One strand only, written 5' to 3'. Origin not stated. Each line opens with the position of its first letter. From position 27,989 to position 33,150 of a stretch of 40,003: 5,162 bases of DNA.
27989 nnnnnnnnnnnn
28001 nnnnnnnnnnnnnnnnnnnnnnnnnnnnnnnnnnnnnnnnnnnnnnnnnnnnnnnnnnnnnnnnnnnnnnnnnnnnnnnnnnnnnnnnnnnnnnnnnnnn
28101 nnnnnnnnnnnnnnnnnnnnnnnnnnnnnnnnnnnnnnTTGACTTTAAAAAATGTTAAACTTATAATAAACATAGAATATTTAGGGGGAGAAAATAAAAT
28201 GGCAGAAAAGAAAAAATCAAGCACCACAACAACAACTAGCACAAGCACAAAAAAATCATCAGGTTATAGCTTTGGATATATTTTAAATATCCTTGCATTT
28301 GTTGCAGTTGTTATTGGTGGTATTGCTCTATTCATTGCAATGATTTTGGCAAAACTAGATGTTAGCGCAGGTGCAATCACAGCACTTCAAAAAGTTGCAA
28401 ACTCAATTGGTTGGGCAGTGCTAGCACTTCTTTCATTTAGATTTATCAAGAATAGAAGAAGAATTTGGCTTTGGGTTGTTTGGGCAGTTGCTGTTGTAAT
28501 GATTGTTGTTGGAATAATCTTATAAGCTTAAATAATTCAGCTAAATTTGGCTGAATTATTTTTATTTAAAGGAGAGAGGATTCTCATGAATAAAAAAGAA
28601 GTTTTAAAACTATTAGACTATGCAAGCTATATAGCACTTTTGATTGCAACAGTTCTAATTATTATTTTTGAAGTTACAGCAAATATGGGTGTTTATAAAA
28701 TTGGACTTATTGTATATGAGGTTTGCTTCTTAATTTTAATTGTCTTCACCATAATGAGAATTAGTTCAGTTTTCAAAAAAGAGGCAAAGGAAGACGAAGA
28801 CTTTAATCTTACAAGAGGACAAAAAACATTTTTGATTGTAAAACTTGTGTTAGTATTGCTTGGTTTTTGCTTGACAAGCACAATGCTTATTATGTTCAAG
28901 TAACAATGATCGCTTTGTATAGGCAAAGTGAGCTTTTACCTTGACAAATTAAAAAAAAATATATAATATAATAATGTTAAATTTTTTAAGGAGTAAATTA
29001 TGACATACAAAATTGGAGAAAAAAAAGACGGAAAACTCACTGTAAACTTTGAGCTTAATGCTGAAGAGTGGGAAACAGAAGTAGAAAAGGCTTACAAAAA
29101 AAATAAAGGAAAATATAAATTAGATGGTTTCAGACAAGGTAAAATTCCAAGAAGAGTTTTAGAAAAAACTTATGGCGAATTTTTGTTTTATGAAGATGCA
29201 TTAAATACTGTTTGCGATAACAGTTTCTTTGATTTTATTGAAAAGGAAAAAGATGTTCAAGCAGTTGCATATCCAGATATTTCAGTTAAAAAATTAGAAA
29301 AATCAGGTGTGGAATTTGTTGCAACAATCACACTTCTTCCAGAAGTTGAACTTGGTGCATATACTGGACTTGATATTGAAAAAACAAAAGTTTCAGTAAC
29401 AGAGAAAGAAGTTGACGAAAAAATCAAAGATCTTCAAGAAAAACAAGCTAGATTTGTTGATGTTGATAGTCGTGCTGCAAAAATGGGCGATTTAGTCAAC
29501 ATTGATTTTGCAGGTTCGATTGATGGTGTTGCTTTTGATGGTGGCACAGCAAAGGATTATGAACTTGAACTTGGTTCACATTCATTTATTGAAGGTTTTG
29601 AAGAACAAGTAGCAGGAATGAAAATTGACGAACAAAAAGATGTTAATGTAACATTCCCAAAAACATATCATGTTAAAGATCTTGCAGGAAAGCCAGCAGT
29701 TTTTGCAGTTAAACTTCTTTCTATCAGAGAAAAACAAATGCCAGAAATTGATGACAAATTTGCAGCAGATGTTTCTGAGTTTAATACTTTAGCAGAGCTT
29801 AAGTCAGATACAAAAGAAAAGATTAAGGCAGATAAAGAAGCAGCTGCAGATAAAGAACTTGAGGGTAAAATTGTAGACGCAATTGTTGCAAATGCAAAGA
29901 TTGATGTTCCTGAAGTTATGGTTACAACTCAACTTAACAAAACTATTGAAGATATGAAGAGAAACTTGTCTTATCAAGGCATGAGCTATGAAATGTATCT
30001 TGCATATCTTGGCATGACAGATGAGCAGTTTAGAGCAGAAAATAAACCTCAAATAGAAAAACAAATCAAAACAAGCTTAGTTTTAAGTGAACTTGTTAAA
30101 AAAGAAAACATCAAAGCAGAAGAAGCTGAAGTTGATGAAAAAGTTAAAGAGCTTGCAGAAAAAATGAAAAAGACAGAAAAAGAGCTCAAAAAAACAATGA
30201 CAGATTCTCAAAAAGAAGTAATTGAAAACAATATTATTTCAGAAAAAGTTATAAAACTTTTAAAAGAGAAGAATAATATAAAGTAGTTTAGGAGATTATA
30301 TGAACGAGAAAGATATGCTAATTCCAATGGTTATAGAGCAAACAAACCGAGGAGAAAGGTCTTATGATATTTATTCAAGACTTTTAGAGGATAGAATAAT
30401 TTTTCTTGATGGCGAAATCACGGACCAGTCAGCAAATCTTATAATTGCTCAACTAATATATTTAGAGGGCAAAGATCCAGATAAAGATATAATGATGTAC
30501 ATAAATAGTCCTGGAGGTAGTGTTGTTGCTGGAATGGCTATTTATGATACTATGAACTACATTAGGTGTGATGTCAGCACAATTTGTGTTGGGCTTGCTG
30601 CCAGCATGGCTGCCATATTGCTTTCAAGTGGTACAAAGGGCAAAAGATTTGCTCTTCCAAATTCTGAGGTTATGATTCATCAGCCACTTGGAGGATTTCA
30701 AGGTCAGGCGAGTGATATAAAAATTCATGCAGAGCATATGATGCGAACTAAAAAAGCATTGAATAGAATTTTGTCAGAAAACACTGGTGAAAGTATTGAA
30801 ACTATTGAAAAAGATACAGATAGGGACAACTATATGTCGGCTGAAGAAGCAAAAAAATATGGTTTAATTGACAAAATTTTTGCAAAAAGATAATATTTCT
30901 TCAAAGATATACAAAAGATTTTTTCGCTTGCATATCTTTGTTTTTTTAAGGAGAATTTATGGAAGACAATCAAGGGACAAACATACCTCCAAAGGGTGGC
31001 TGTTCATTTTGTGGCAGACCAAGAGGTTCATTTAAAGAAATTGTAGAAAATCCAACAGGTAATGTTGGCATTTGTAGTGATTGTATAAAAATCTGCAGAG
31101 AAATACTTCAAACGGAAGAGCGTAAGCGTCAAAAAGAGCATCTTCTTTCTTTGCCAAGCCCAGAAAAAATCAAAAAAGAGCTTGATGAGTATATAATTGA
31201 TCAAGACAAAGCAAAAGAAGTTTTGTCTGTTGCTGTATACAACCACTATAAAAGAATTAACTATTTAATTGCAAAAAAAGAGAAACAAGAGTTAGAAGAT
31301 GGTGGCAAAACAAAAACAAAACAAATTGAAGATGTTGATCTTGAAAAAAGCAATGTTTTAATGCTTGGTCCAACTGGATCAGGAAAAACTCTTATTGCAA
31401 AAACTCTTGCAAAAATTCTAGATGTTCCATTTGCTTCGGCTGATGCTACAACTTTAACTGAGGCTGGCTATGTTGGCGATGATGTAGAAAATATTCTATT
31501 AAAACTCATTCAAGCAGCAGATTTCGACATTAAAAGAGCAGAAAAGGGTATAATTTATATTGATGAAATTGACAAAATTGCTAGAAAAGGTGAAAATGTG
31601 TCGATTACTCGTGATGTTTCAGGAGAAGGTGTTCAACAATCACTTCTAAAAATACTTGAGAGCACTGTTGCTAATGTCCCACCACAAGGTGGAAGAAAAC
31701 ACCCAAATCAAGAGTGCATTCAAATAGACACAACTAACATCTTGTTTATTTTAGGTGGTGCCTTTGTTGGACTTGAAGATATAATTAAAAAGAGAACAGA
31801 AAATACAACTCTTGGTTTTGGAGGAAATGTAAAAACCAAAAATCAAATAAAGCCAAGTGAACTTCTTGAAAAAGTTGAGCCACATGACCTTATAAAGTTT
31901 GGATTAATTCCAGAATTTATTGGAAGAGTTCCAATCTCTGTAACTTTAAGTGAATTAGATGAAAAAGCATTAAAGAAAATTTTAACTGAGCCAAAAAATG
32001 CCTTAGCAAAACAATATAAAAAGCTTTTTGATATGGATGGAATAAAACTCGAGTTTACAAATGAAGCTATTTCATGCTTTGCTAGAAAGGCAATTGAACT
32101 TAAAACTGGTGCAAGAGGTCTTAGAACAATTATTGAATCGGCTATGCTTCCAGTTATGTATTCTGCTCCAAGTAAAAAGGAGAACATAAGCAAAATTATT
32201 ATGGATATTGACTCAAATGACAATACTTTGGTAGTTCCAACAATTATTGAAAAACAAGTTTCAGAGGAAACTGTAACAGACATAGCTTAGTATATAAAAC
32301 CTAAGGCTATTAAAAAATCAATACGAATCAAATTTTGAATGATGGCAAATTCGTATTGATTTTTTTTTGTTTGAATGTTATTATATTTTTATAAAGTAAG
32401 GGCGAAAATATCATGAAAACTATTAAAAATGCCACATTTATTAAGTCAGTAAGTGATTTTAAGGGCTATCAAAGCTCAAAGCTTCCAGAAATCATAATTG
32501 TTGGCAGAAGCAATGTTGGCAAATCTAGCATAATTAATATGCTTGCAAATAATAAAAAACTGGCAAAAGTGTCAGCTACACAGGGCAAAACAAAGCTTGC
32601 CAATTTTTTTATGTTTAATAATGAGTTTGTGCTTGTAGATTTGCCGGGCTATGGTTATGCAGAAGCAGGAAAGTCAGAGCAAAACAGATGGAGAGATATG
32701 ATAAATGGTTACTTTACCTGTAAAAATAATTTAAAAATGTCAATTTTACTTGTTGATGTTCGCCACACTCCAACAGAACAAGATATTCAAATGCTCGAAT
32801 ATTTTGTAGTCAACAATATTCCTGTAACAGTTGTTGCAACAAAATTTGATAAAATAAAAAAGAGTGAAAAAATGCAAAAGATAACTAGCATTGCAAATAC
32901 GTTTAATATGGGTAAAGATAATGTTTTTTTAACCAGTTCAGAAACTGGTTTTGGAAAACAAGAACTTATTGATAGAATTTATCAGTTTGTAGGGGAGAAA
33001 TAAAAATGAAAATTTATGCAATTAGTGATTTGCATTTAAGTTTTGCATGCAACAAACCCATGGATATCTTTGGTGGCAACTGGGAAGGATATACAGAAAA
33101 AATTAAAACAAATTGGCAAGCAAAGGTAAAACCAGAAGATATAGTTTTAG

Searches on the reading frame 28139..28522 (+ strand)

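Call 5: search_protein_families(library=pfam, proteins=[window:28139-28522:+], max_evalue=0.001)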
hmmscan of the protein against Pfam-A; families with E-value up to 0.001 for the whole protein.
window:28139-28522:+ (128 aa): 1 family
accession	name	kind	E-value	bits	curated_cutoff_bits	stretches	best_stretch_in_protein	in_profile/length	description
PF19545.4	DUF6069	-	0.00034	21.1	27.2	1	51-123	22-92/129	Family of unknown function (DUF6069)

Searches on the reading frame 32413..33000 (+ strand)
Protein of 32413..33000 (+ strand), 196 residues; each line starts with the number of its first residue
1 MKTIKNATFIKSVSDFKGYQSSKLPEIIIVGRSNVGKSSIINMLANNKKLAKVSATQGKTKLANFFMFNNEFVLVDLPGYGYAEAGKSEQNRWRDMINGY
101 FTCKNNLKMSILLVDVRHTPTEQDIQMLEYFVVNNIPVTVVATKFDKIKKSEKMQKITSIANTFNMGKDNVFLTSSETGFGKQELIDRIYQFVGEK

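Call 5: search_protein_families(library=pfam, proteins=[window:32413-33000:+], max_evalue=0.001)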
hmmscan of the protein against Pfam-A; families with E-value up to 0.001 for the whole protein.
window:32413-33000:+ (196 aa): 10 families
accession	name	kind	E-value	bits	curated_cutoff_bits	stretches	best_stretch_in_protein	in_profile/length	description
PF01926.29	MMR_HSR1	-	3.5e-20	72.7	21.9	1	26-144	1-113/113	50S ribosome-binding GTPase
PF03193.22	RsgA_GTPase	-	4.4e-10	40.1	30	1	27-80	109-168/174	RsgA GTPase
PF02421.24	FeoB_N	-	6.5e-10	39.2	27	1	27-188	3-155/156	Ferrous iron transport protein B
PF00009.33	GTP_EFTU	-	3e-07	30.6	26.5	1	107-192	93-185/188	Elongation factor Tu GTP binding domain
PF00350.29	Dynamin_N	-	1.1e-05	25.9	27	0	27-48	1-22/168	Dynamin family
PF09439.16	SRPRB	-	3.4e-05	23.7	25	1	23-80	2-56/178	Signal recognition particle receptor beta subunit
PF08477.19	Roc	-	5.6e-05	23.8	27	1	27-146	2-119/119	Ras of Complex, Roc, domain of DAPkinase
PF00071.28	Ras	-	0.00044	20.3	21.6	1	27-156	2-126/162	Ras family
PF04548.22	AIG1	-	0.00047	20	27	1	26-128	2-104/212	AIG1 family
PF00025.27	Arf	-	0.00064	19.7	22.3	0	22-191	12-172/174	ADP-ribosylation factor family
